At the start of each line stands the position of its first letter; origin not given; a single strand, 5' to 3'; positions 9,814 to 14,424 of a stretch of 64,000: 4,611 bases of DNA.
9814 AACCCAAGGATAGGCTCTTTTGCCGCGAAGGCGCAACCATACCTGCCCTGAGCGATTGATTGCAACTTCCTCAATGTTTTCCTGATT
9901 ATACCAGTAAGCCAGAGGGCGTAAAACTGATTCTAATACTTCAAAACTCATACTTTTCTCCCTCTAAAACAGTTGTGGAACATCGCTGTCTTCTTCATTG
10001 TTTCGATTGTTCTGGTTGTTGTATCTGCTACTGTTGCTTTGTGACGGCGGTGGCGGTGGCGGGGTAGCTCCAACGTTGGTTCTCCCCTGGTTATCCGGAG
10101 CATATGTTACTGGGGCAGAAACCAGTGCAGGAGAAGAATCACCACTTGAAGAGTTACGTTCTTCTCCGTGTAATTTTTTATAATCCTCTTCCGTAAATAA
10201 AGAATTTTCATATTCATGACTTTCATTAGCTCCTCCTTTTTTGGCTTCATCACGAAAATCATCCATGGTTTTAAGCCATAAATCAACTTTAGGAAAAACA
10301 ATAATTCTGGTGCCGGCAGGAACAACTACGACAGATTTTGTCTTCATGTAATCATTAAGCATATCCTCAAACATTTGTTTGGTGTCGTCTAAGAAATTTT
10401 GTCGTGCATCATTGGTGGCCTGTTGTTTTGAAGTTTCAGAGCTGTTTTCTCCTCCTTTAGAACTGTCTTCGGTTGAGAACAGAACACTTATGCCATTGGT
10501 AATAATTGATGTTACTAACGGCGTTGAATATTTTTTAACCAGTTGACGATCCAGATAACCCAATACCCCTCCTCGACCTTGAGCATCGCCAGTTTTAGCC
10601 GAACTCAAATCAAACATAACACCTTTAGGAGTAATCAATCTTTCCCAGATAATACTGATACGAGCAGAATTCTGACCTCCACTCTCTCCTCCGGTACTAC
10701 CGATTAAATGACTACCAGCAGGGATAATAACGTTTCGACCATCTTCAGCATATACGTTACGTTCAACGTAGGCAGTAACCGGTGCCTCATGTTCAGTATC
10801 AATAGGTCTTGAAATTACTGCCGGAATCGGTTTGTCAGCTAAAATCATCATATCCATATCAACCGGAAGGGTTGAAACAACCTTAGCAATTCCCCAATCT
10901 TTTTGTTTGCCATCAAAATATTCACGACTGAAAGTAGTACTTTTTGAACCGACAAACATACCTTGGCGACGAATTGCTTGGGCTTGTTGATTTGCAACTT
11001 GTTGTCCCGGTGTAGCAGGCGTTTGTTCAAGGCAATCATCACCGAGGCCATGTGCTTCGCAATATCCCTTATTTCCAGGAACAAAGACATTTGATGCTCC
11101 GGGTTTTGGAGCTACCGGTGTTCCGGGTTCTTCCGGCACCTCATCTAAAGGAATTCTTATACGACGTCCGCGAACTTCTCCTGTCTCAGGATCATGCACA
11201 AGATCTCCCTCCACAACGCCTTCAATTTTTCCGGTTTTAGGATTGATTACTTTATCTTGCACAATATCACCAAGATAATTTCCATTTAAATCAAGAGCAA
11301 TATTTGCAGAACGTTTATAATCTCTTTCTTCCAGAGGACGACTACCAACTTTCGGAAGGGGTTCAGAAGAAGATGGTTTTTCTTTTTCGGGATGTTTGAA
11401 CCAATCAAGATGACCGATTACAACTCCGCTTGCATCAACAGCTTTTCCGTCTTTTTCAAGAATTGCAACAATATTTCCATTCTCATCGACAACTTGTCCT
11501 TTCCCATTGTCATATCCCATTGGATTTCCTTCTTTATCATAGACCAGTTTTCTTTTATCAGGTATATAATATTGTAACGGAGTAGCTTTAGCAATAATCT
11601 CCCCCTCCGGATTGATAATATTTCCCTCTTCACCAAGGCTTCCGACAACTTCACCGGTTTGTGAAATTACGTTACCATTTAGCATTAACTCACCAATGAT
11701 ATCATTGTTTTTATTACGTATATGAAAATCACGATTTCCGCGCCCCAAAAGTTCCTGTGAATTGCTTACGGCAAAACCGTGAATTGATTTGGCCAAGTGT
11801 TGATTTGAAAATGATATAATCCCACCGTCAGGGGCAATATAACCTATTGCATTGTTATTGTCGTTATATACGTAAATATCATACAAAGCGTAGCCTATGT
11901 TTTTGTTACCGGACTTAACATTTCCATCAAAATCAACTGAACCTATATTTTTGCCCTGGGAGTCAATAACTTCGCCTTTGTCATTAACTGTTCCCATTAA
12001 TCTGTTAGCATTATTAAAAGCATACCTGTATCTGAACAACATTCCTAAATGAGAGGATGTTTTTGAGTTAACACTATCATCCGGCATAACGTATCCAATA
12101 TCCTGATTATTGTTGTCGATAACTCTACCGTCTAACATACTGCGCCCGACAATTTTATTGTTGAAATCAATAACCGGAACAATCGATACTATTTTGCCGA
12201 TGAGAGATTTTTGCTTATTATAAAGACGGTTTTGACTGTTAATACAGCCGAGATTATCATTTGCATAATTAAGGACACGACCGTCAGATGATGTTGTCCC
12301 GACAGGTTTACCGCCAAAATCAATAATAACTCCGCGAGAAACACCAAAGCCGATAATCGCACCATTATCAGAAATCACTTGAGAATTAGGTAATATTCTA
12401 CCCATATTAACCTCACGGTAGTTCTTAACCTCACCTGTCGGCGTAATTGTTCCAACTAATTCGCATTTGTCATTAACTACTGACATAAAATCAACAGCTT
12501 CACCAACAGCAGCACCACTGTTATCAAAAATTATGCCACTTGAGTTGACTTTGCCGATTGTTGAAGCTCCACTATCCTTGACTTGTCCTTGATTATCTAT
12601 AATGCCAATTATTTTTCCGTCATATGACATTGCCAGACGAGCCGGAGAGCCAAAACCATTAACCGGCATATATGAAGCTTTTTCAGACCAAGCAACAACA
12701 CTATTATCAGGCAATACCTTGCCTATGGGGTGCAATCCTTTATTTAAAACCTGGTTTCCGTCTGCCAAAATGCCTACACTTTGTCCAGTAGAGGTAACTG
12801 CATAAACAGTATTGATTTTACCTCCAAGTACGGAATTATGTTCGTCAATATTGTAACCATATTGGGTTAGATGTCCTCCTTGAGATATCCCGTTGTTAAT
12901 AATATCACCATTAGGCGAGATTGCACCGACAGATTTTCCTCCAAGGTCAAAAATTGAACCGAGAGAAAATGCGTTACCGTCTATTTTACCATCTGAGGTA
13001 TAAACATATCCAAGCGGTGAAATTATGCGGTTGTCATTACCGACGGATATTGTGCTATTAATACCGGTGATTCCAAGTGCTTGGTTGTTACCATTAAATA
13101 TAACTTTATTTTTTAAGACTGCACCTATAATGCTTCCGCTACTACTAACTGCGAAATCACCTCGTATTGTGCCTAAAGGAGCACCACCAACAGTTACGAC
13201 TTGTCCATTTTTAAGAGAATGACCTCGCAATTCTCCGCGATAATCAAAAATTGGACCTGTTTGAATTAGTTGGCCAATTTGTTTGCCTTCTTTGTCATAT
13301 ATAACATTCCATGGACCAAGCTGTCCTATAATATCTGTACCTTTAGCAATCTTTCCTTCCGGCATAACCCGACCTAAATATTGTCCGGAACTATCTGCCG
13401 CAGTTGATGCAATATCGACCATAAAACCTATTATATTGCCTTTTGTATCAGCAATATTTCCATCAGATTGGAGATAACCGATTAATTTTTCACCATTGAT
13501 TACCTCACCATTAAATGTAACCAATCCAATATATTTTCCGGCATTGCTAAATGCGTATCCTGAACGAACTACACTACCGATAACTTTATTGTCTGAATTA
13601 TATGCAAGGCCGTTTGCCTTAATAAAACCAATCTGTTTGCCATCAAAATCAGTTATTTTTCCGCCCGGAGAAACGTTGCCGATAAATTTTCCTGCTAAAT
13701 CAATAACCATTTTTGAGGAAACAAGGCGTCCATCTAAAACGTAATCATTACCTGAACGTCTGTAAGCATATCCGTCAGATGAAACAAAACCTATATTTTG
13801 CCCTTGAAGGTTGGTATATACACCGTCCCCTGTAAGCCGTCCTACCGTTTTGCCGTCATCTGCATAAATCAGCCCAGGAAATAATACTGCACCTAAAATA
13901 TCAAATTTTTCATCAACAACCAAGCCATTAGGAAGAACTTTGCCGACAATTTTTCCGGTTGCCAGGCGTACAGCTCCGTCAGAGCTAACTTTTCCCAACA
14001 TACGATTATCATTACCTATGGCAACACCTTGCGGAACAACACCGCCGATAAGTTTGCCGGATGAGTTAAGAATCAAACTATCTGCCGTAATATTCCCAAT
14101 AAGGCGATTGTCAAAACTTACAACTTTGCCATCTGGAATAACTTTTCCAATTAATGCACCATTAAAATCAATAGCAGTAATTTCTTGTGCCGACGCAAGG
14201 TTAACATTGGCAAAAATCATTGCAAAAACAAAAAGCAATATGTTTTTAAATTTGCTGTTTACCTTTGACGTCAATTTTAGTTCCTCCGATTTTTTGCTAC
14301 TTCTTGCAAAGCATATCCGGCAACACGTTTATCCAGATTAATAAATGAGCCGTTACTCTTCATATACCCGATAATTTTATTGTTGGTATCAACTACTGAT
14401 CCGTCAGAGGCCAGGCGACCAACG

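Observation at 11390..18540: A ~19-20-aa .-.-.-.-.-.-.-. repeat fills two adjacent giant T4SS proteins, including VirB10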

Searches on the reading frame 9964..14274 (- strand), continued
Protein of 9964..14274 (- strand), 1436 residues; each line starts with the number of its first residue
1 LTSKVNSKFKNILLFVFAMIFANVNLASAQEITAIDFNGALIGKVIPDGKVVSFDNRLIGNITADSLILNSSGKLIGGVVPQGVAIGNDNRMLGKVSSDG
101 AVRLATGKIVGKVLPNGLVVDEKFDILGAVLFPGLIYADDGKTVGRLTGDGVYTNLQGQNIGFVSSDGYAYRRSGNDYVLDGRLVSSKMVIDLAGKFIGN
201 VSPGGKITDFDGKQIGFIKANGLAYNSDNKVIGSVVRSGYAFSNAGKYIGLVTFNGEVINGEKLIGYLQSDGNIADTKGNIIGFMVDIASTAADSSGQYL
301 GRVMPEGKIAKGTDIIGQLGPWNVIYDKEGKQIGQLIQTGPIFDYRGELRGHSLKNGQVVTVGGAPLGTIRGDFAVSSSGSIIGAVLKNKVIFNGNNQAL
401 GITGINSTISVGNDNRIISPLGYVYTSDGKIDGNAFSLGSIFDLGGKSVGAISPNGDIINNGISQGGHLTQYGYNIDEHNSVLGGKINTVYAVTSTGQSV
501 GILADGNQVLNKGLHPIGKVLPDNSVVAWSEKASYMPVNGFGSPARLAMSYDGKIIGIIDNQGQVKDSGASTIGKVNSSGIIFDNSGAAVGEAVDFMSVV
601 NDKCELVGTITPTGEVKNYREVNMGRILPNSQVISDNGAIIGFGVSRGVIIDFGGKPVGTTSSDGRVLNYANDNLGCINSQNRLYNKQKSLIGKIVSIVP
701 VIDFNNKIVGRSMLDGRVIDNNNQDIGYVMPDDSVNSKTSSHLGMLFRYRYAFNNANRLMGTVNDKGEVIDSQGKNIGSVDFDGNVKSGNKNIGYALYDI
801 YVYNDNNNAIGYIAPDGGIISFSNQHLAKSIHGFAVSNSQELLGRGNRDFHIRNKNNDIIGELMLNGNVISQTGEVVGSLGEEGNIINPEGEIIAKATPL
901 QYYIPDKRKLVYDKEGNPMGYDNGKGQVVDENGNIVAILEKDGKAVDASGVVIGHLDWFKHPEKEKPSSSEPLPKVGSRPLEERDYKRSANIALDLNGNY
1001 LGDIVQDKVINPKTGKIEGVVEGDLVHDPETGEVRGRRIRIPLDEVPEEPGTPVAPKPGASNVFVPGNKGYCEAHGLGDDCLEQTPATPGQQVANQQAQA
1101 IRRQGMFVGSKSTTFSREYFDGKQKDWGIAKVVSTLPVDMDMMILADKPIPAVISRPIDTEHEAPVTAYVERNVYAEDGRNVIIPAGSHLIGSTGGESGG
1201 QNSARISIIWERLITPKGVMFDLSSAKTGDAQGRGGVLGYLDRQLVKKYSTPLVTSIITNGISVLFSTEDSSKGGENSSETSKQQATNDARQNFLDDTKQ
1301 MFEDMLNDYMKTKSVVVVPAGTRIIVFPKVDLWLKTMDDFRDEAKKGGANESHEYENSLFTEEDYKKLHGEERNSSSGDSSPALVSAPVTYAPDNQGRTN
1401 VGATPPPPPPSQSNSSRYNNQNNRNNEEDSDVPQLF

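Call 18: find_encoding_contigs(protein=P0001, flank=10000, max_places=3)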
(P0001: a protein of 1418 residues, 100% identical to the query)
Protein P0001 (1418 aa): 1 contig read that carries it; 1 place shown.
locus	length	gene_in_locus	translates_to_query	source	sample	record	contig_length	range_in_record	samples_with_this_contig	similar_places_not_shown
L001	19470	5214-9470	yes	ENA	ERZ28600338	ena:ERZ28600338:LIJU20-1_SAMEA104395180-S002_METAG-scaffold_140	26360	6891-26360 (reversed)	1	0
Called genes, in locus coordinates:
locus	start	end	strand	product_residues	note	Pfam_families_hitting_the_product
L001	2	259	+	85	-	?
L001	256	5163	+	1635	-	-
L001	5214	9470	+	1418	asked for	PF21784:Bflower (faint), PF03743:TrbI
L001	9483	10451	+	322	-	PF00437:T2SSE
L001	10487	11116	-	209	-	-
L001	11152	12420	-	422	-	-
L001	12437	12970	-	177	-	-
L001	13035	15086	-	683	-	-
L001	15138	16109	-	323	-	PF01381:HTH_3, PF04545:Sigma70_r4 (faint), PF12844:HTH_19 (faint), PF13443:HTH_26 (faint), PF13560:HTH_31 (weak), PF01381:HTH_3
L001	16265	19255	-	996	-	PF01551:Peptidase_M23, PF04610:TrbL (weak)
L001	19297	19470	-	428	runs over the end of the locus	-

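Call 19: find_encoding_contigs(protein=P0002, flank=10000, max_places=3)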
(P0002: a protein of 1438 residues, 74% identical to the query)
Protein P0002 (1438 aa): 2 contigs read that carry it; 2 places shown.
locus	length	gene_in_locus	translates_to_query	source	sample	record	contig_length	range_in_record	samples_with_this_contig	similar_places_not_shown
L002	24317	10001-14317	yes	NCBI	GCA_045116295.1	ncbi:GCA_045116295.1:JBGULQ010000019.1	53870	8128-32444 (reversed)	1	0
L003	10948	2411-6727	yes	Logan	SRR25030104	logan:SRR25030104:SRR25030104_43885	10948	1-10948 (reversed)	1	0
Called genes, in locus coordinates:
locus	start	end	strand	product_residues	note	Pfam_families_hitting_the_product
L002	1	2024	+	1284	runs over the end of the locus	-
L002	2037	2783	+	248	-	PF04335:VirB8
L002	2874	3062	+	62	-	-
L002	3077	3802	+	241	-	PF04335:VirB8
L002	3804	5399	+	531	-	PF03524:CagX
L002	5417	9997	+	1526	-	-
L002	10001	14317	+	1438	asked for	PF12396:DUF3659 (faint), PF21784:Bflower (faint), PF21785:Bflower_2 (weak), PF03743:TrbI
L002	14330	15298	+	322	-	PF00437:T2SSE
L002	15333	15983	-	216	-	-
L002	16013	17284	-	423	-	-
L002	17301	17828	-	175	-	-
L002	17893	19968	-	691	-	-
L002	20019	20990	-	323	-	PF01381:HTH_3, PF04545:Sigma70_r4 (faint), PF12844:HTH_19 (faint), PF13443:HTH_26 (faint), PF13560:HTH_31 (weak), PF01381:HTH_3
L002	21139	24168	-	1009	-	PF01551:Peptidase_M23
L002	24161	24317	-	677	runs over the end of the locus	-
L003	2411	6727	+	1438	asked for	PF12396:DUF3659 (faint), PF21784:Bflower (faint), PF21785:Bflower_2 (weak), PF03743:TrbI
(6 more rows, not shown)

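Call 25: find_encoding_contigs(protein=P0110, flank=10000, max_places=2)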
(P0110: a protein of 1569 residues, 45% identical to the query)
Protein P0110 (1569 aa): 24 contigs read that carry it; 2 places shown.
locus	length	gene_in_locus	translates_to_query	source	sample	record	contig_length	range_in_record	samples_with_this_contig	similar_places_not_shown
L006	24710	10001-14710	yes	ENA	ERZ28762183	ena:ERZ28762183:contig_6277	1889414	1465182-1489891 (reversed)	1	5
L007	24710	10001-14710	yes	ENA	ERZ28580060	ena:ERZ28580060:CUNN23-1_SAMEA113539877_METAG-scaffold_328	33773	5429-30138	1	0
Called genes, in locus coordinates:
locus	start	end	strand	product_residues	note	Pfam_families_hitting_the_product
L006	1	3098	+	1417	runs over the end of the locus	-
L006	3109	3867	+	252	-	PF04335:VirB8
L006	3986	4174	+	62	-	-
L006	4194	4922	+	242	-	PF04335:VirB8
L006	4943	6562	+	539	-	PF03524:CagX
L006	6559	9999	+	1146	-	-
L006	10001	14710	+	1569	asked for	PF12396:DUF3659 (faint), PF21784:Bflower (faint), PF21785:Bflower_2, PF03743:TrbI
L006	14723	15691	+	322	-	PF00437:T2SSE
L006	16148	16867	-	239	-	-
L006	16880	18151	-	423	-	-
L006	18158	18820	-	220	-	-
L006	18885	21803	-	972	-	-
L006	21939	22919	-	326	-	PF01381:HTH_3, PF04545:Sigma70_r4 (faint), PF12844:HTH_19 (weak), PF13443:HTH_26 (faint), PF13560:HTH_31, PF01381:HTH_3, PF13560:HTH_31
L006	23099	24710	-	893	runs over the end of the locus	PF01551:Peptidase_M23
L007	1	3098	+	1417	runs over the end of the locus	-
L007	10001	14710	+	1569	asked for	PF12396:DUF3659 (faint), PF21784:Bflower (faint), PF21785:Bflower_2, PF03743:TrbI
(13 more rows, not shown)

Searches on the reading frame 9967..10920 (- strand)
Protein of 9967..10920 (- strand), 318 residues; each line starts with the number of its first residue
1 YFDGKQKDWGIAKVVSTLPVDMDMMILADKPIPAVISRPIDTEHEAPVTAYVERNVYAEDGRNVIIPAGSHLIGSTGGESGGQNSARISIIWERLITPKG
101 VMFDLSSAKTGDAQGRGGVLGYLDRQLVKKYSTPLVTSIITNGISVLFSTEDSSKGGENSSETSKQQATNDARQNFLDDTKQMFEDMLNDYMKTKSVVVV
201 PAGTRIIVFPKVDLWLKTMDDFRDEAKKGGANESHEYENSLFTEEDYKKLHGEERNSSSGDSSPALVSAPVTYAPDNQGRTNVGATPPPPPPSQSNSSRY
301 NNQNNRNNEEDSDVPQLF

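Call 50: search_protein_representatives(protein=window:9967-10920:-)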
Query: 318 residues. Proteins with E-value up to 0.001 (for the whole library): 5084; up to 1e-10: 1052; up to 1e-30: 83. The best 150 are listed.
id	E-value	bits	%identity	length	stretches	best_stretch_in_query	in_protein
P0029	4.3e-79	282.5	53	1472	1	2-318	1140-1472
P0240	1.7e-73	264.2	52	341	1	6-297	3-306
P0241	2.9e-69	250.3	47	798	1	2-318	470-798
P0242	4.0e-69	249.8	52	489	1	2-298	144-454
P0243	2.1e-68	247.4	48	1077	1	2-318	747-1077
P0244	3.2e-68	246.8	50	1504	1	2-318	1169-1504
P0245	3.7e-68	246.6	53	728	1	2-225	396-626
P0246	1.1e-67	245.1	53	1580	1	2-295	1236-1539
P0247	2.2e-67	244.1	51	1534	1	2-289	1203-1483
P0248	5.2e-64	233.0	47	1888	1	2-316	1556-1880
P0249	9.4e-64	232.2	53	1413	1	2-226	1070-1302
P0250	4.4e-63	230.0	47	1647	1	15-318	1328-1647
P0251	1.3e-62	228.5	47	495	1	15-308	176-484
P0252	8.7e-61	222.4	46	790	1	2-281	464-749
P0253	2.7e-60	220.8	50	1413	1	2-229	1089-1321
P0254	7.3e-58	212.8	43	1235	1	7-262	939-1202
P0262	1.7e-56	208.3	41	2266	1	6-301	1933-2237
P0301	7.9e-38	147.0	37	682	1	10-226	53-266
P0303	2.5e-35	138.8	37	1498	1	4-292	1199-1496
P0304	5.6e-35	137.7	34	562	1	8-249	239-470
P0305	2.1e-34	135.8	38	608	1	10-220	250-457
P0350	3.0e-26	109.0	40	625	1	12-231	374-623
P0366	2.7e-25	105.9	34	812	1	15-226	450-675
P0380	2.6e-24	102.6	35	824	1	13-220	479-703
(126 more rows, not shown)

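Call 52: search_protein_families(library=pfam, proteins=[P0303, P0301, P0304, P0305, P0366, P0380, P0262, P0350, P0254], max_evalue=0.001)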
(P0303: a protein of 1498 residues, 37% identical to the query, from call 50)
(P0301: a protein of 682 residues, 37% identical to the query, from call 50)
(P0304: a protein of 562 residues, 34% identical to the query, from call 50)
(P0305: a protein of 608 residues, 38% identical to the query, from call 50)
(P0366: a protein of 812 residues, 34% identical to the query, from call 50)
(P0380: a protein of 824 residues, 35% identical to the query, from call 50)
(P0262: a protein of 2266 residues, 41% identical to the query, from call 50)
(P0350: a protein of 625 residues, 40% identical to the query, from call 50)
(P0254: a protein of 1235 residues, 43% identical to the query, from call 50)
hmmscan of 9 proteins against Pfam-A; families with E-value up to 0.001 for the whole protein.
P0303 (1498 aa): 4 families
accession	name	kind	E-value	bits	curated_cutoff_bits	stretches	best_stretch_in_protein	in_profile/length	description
PF21785.3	Bflower_2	-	6.5e-53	177.8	38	7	310-409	3-96/112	5-fold beta-flower protein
PF03743.19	TrbI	-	2.6e-24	86.6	35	1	1222-1412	2-182/188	Bacterial conjugation TrbI-like protein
PF12396.14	DUF3659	-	1.5e-16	60.4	24.8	0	829-879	11-57/61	Protein of unknown function (DUF3659)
PF21784.3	Bflower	-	4.4e-15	56.5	25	0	765-824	4-61/116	4-fold beta flower protein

P0301 (682 aa): 1 family
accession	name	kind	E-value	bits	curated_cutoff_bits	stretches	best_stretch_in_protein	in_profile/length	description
PF03743.19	TrbI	-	1.6e-32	113.3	35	1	69-256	2-188/188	Bacterial conjugation TrbI-like protein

P0304 (562 aa): 1 family
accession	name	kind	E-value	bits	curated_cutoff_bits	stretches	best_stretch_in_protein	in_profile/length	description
PF03743.19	TrbI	-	6.8e-32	111.3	35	1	257-445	2-188/188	Bacterial conjugation TrbI-like protein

P0305 (608 aa): 1 family
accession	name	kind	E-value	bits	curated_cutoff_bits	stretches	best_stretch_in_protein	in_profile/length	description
PF03743.19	TrbI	-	6.3e-29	101.6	35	1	266-453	2-188/188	Bacterial conjugation TrbI-like protein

P0366 (812 aa): 1 family
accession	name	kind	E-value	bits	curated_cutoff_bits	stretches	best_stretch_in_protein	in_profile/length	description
PF03743.19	TrbI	-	2.4e-18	67.1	35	1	461-667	2-187/188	Bacterial conjugation TrbI-like protein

P0380 (824 aa): 1 family
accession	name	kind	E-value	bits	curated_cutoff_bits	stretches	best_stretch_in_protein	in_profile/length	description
PF03743.19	TrbI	-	1.9e-20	73.9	35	1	517-698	23-187/188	Bacterial conjugation TrbI-like protein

P0262 (2266 aa): 4 families
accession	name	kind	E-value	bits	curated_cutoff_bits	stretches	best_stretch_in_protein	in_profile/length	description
PF21785.3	Bflower_2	-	4.2e-92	304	38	8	572-661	13-98/112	5-fold beta-flower protein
PF21784.3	Bflower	-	6e-33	114.1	25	3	1772-1820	3-50/116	4-fold beta flower protein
PF03743.19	TrbI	-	2.8e-31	109.3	35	1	1954-2147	2-188/188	Bacterial conjugation TrbI-like protein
PF12396.14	DUF3659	-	1.2e-15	57.5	24.8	0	1626-1673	7-54/61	Protein of unknown function (DUF3659)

P0350 (625 aa): 2 families
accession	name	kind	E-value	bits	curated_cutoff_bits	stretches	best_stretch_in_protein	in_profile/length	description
PF03743.19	TrbI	-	2e-24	86.9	35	1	388-608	1-188/188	Bacterial conjugation TrbI-like protein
PF21785.3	Bflower_2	-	1.6e-05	25.2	38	0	245-292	17-62/112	5-fold beta-flower protein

P0254 (1235 aa): 2 families
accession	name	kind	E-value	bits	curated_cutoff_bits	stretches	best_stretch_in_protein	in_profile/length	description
PF03743.19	TrbI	-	9.6e-35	120.6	35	1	961-1154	2-188/188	Bacterial conjugation TrbI-like protein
PF21785.3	Bflower_2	-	2.3e-18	66.5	38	0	559-632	42-96/112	5-fold beta-flower protein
